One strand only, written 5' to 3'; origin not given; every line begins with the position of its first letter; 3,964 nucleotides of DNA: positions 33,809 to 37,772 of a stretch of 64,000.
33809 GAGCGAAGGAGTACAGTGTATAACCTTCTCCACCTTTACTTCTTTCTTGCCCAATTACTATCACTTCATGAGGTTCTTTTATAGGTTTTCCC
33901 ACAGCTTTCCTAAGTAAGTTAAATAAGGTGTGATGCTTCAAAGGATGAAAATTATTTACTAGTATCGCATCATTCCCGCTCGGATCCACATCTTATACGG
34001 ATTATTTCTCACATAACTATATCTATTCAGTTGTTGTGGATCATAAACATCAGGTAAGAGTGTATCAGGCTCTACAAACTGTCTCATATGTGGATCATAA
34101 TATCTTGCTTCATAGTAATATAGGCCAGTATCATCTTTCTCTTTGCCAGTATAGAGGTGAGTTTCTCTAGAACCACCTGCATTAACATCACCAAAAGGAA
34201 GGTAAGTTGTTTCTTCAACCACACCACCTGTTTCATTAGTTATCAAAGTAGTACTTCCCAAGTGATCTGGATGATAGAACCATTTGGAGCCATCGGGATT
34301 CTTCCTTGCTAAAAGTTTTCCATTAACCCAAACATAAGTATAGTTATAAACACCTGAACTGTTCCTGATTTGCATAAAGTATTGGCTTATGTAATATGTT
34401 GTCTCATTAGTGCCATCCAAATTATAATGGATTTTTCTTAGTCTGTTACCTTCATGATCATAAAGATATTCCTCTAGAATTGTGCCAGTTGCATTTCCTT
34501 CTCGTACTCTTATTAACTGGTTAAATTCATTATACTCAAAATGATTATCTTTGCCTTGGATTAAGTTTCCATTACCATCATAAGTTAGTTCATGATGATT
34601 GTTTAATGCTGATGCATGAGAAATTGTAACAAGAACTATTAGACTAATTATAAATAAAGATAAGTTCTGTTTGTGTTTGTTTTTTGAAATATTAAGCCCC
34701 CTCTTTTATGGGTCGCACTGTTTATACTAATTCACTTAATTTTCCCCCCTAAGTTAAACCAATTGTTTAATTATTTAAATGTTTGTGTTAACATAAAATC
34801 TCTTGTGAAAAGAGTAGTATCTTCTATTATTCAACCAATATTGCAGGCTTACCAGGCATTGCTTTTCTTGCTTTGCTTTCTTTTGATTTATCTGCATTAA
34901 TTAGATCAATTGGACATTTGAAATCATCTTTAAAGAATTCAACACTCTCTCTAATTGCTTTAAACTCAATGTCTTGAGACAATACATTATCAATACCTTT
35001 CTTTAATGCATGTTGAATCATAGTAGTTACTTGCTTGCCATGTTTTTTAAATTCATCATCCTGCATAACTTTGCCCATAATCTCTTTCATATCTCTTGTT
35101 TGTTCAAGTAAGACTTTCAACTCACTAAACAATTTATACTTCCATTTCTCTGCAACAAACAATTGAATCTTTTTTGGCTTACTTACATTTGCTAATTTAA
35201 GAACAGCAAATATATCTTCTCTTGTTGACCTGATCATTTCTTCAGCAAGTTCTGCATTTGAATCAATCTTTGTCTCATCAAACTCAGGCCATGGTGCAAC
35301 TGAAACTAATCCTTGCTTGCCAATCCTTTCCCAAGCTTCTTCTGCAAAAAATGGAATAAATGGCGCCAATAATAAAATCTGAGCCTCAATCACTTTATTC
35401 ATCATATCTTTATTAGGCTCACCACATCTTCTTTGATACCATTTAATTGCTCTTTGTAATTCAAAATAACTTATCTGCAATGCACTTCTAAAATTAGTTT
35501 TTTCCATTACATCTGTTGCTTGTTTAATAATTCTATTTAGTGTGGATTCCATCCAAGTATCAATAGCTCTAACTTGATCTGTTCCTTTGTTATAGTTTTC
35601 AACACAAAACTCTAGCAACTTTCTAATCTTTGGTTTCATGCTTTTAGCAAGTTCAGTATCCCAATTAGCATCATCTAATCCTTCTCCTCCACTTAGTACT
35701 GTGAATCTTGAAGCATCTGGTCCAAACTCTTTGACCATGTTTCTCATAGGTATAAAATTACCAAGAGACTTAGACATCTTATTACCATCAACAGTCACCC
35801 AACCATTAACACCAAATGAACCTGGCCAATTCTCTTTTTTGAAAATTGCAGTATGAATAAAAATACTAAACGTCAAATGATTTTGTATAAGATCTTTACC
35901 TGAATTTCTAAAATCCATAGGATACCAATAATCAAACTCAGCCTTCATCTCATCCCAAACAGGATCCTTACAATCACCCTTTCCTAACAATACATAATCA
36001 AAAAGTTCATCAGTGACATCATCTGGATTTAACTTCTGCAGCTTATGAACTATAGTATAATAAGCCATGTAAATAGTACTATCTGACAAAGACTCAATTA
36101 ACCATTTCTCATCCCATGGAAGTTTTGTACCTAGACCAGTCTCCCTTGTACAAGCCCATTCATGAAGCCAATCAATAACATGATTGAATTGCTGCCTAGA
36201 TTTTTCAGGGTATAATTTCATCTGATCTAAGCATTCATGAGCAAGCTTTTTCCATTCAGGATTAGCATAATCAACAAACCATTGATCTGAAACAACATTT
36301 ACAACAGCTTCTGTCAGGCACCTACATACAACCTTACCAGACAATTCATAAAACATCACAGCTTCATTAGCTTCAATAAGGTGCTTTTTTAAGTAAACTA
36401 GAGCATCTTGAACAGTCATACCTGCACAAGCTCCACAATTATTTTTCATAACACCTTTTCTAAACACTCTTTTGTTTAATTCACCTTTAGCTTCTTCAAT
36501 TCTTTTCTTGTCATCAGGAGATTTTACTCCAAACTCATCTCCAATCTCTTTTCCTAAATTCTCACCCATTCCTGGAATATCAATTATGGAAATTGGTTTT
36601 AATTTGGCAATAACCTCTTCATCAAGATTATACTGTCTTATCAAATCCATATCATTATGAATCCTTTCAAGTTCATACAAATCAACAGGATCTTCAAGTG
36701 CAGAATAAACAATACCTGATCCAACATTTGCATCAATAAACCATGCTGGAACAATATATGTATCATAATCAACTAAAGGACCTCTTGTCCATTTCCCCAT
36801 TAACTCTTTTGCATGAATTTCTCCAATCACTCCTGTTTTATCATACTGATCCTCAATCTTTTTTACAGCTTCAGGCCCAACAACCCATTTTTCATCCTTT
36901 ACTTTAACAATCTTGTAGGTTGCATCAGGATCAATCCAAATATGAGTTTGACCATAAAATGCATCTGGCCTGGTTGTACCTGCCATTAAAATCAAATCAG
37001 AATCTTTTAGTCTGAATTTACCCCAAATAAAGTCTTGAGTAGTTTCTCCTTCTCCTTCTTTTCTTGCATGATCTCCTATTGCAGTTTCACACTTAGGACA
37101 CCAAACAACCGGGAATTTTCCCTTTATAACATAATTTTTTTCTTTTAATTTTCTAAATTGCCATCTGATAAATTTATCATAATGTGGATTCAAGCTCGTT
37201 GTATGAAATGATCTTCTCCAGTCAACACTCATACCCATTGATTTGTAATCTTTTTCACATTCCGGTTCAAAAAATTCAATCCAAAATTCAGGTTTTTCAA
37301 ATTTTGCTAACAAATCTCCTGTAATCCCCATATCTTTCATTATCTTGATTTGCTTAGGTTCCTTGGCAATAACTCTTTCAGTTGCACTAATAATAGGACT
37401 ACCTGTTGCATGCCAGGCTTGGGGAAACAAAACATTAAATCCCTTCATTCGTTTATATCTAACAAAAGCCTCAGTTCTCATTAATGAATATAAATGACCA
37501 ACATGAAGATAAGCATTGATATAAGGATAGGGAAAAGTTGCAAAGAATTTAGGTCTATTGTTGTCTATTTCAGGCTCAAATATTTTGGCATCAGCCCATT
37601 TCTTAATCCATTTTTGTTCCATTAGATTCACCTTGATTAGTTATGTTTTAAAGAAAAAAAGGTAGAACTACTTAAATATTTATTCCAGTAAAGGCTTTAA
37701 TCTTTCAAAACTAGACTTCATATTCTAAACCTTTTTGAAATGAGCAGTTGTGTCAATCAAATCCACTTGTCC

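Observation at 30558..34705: Polymorphic RHS/YD-repeat toxin cassette in a small-genome archaeon: secreted mini-RHS with a frameshifted tip plus an intact orphan core+tip and membrane immunity-like genes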

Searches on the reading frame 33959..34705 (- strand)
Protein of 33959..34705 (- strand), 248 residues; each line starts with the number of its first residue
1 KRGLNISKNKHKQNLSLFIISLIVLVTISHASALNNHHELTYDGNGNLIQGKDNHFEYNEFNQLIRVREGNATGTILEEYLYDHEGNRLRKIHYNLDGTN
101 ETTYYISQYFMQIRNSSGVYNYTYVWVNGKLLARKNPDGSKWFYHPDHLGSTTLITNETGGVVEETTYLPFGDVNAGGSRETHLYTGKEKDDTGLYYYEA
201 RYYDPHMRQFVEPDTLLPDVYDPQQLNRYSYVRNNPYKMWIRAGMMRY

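Call 7: search_protein_families(library=pfam, max_evalue=0.1, proteins=[window:33959-34705:-])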
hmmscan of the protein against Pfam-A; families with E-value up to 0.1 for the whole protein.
window:33959-34705:- (248 aa): 2 families
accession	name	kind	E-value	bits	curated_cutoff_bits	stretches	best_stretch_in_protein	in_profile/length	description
PF05593.20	RHS_repeat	-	0.00013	22.7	22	0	42-70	1-34/38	RHS Repeat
PF25298.1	Baculo_FP_2nd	-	0.037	14.2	24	1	113-143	11-41/53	Baculovirus FP protein domain 2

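Call 8: search_protein_families(library=ncbifam, max_evalue=0.1, proteins=[window:33959-34705:-])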
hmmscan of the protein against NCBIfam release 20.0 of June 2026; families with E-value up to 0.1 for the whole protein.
window:33959-34705:- (248 aa): 3 families
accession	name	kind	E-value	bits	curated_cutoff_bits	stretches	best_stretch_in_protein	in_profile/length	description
TIGR03696.1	Rhs_assc_core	domain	3.9e-16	59.3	32.5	1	168-239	1-70/76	RHS repeat-associated core domain-containing protein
TIGR01643.1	YD_repeat_2x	repeat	4.5e-05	23.8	15.8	0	30-49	10-29/42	YD repeat-containing protein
NF058588.1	NdoPepInhIseA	equivalog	0.0094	15.9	200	1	15-140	4-124/181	DL-endopeptidase inhibitor IseA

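Call 60: predict_structure(alignment_id=A4)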
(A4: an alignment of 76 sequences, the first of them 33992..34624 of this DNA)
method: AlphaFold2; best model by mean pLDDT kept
length: 211 residues; sequences in the alignment: 76
mean_pLDDT: 86.5   pTM: 0.81
mean pLDDT of the five models: 86.5, 84.4, 83.7, 80.2, 80.2
residues with pLDDT >= 90: 127; 70-90: 57; 50-70: 21; < 50: 6
segments of 3 or more residues with pLDDT < 50: 1-5
pLDDT, mean of each block of 10 residues (from residue 1): 50 92 95 96 97 95 96 96 95 95 91 92 81 93 82 74 90 87 89 81 54 44
secondary structure, 60 per line:
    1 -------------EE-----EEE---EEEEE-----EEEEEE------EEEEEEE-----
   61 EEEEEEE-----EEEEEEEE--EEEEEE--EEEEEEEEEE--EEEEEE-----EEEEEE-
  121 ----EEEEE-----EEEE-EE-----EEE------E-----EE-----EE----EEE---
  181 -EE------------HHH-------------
elements in order: E21-23 E27-31 E37-42 E49-55 E61-67 E73-80 E83-88 E91-100 E103-108 E114-119 E125-129 E135-138 E147-149 E175-177

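Call 62: fold_search(model_id=the predicted structure, library=pdb)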
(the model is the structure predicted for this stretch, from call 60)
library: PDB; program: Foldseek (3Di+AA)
matches with E <= 10: 760; with E <= 0.001: 45
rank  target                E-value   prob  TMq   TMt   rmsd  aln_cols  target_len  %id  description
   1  6h6e_F                1.8e-12  1.00  0.76  0.08   3.4       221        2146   22  PTC3 holotoxin complex from Photorhabdus luminecens in prepore state (TcdA1, TcdB2, TccC3) (released 2018-10-03)
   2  8qja_C                2.2e-12  1.00  0.75  0.17   3.2       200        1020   26  T6SS-linked Rhs repeat protein - Advenella mimigardefordensis VgrG-Rhs core (released 2024-09-25)
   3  8qja_D                7.0e-12  1.00  0.76  0.17   3.4       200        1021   26  T6SS-linked Rhs repeat protein - Advenella mimigardefordensis VgrG-Rhs core (released 2024-09-25)
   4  8qja_A                9.3e-12  1.00  0.76  0.17   3.1       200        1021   25  T6SS-linked Rhs repeat protein - Advenella mimigardefordensis VgrG-Rhs core (released 2024-09-25)
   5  4o9x                  1.5e-11  1.00  0.76  0.09   3.5       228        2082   22  Crystal Structure of TcdB2-TccC3 (released 2014-02-26)
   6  6sup                  2.5e-11  1.00  0.76  0.09   3.4       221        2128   22  Crystal Structure of TcdB2-TccC3-Cdc42 (released 2019-12-04)
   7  8qja_B                2.8e-11  1.00  0.75  0.17   3.2       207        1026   25  T6SS-linked Rhs repeat protein - Advenella mimigardefordensis VgrG-Rhs core (released 2024-09-25)
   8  6suf_F                3.1e-11  1.00  0.77  0.09   3.9       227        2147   21  Structure of Photorhabdus luminescens Tc holotoxin pore (released 2019-11-06)
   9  6sue_F                4.1e-11  1.00  0.75  0.08   3.2       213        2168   21  Structure of Photorhabdus luminescens Tc holotoxin pore, Mutation TccC3-D651A (released 2019-11-06)
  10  6suq                  4.3e-11  1.00  0.74  0.08   3.6       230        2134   22  Crystal Structure of TcdB2-TccC3-TEV (released 2019-12-04)
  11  8fjp_A                9.8e-11  1.00  0.76  0.06   4.8       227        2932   23  Cryo-EM structure of native mosquito salivary gland surface protein 1 (SGS1) (released 2023-03-01)
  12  4igl_B                1.6e-10  1.00  0.74  0.25   3.0       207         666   20  Structure of the RHS-repeat containing BC component of the secreted ABC toxin complex from Yersinia entomophaga (released 2013-08-07)
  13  9g2h_A                1.7e-10  1.00  0.72  0.13   3.7       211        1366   20  Mouse Teneurin2 dimer variant A1B0 (released 2026-01-21)
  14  9g2f_A                1.9e-10  1.00  0.72  0.10   3.7       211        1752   20  Mouse Teneurin2 dimer variant A1B1 (released 2026-01-21)
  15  6h6g                  2.3e-10  1.00  0.77  0.08   3.4       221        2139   21  Crystal Structure of TcdB2-TccC3 without hypervariable C-terminal region (released 2018-10-03)
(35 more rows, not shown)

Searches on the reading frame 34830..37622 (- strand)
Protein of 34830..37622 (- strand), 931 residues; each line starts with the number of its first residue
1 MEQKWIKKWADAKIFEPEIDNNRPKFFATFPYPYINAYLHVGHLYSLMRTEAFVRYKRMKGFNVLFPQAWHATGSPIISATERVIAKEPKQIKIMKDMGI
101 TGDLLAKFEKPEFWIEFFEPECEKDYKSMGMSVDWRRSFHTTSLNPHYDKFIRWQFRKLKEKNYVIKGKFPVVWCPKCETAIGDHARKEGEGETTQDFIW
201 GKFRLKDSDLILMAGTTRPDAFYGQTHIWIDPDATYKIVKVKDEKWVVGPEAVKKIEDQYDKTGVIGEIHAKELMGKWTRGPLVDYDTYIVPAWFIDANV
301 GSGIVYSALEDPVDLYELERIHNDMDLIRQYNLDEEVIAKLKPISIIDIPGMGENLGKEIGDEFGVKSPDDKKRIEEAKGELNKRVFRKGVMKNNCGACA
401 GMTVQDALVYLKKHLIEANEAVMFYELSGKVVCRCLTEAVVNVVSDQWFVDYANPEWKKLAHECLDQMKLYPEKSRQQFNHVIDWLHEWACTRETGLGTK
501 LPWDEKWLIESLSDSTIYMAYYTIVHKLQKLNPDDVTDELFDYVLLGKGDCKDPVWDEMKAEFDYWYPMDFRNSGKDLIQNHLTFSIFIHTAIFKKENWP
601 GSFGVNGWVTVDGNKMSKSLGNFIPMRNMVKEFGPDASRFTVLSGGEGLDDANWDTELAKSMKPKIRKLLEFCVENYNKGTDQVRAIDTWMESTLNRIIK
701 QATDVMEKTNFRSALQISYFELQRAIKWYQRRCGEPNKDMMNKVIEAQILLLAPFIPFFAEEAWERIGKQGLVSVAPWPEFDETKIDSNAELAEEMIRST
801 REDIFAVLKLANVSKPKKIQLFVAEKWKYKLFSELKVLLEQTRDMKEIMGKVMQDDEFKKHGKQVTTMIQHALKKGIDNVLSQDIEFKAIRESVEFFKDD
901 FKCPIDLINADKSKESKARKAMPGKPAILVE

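Call 36: list_cluster_members(proteins=[window:34830-37622:-, window:29352-30008:-, window:30561-31352:-, window:31352-31591:-])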
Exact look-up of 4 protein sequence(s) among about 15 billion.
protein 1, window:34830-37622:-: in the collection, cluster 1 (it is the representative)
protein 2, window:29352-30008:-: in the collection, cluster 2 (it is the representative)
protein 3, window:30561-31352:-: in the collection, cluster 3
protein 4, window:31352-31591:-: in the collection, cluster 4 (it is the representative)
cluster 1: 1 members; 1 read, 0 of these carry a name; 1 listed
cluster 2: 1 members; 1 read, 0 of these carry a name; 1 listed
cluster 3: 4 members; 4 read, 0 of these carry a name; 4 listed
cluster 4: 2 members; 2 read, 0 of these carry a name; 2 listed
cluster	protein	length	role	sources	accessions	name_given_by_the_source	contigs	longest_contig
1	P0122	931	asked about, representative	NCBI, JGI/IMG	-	-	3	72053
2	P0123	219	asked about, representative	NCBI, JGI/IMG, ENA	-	-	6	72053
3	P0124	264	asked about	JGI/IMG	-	-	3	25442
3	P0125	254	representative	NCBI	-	-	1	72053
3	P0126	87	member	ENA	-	-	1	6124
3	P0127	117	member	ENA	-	-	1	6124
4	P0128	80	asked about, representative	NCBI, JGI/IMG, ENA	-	-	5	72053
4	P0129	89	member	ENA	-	-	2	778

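Call 66: find_encoding_contigs(protein=P0122, flank=1000, max_places=4)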
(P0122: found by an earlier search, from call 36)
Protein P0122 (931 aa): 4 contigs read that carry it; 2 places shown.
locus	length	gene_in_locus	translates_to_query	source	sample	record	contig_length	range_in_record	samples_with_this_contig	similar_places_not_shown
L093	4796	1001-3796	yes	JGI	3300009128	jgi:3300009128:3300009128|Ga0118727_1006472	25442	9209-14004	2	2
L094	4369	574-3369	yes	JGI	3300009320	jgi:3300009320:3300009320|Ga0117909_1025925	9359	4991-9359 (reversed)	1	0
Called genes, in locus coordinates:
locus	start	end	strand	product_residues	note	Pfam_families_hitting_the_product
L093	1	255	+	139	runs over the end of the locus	PF00572:Ribosomal_L13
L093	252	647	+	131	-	PF00380:Ribosomal_S9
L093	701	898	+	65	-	PF01194:RNA_pol_N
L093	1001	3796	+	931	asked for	PF00133:tRNA-synt_1, PF09334:tRNA-synt_1g, PF01406:tRNA-synt_1e, PF08264:Anticodon_1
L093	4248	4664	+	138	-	PF25023:TEN_YD-shell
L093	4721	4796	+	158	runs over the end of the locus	-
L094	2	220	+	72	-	?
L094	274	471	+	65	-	PF01194:RNA_pol_N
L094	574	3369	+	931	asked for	PF00133:tRNA-synt_1, PF09334:tRNA-synt_1g, PF01406:tRNA-synt_1e, PF08264:Anticodon_1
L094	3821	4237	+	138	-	PF25023:TEN_YD-shell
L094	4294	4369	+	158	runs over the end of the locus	-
